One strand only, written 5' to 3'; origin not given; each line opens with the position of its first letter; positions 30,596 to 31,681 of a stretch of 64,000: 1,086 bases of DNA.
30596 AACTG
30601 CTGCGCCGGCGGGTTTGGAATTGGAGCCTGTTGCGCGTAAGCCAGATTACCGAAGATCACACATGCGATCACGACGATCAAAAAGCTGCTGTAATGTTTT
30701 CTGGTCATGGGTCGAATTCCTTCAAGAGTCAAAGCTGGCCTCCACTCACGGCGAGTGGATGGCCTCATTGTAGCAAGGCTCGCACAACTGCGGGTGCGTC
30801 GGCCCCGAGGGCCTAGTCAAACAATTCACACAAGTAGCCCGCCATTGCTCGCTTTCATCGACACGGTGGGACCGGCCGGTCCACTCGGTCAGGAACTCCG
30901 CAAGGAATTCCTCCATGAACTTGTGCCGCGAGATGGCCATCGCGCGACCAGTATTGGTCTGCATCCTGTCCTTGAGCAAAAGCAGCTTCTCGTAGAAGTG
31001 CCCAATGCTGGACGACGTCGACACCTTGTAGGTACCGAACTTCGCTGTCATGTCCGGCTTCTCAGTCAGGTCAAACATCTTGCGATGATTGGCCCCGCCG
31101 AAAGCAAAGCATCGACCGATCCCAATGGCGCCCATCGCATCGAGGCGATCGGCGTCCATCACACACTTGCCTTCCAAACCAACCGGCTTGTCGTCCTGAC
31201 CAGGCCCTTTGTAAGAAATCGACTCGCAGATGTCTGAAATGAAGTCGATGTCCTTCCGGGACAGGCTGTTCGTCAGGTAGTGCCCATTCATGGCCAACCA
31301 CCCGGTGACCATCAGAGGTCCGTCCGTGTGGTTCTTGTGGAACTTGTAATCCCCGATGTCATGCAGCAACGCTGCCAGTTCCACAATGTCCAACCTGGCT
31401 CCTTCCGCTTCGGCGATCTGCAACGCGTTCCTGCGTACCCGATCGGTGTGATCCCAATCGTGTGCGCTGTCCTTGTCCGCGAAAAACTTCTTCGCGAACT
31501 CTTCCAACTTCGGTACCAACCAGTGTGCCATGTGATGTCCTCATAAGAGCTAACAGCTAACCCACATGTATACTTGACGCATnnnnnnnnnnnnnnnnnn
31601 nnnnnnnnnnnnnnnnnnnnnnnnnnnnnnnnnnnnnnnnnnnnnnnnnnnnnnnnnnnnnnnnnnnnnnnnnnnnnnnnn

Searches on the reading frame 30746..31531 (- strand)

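Call 85: search_protein_families(library=pfam, proteins=[window:30746-31531:-], max_evalue=0.01)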
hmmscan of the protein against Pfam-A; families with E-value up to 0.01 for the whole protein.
window:30746-31531:- (261 aa): 1 family
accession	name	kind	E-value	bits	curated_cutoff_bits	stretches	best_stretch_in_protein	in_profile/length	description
PF01966.28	HD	-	2e-10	41.4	22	1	26-133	2-116/116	HD domain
